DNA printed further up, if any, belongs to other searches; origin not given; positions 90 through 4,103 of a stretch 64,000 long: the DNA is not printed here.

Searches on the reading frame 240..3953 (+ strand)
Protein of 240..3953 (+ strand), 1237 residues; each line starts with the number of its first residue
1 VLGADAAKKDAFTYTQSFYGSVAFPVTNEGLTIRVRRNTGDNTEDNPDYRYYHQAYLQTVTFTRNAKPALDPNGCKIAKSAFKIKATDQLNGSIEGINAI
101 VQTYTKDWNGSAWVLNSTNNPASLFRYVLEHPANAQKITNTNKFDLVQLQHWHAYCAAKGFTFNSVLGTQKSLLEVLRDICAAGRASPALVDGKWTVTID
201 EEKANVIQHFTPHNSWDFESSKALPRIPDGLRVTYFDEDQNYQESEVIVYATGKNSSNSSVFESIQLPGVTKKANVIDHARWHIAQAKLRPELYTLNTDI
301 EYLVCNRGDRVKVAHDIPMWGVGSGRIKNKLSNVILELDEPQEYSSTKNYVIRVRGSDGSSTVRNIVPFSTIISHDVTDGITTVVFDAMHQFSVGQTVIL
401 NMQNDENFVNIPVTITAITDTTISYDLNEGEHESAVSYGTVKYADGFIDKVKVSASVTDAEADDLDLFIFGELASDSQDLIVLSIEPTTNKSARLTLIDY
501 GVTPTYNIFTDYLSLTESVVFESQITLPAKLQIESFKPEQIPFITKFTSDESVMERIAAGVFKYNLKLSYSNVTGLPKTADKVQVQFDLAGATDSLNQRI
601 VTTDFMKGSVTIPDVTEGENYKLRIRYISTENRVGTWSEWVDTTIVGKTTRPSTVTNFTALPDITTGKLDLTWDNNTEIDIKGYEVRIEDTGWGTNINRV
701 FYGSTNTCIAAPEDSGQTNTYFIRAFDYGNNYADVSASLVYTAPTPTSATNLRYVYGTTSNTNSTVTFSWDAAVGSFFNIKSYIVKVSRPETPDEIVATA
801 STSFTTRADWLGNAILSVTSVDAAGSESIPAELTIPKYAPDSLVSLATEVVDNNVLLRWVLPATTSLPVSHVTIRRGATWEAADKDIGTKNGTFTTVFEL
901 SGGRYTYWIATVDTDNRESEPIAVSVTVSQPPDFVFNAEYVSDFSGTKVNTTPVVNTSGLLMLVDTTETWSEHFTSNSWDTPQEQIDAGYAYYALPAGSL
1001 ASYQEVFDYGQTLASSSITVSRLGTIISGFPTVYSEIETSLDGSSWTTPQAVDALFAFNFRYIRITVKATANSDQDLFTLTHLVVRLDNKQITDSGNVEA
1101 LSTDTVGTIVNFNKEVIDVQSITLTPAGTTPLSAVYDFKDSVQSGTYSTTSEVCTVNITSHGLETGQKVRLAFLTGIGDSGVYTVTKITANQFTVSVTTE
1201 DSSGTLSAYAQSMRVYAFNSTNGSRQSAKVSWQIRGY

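Call 15: search_protein_families(library=phrogs, proteins=[window:240-3953:+], max_evalue=0.00001)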
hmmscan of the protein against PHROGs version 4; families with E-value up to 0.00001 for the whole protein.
window:240-3953:+ (1237 aa): 3 families
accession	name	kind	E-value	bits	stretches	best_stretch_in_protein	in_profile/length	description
phrog_31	-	tail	1.8e-68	232.5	2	15-743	421-1062/1565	central tail fiber J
phrog_469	-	tail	1.2e-25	90.7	1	82-363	536-816/903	tail protein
phrog_23466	-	unknown function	9e-13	48.8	1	143-361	49-269/358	-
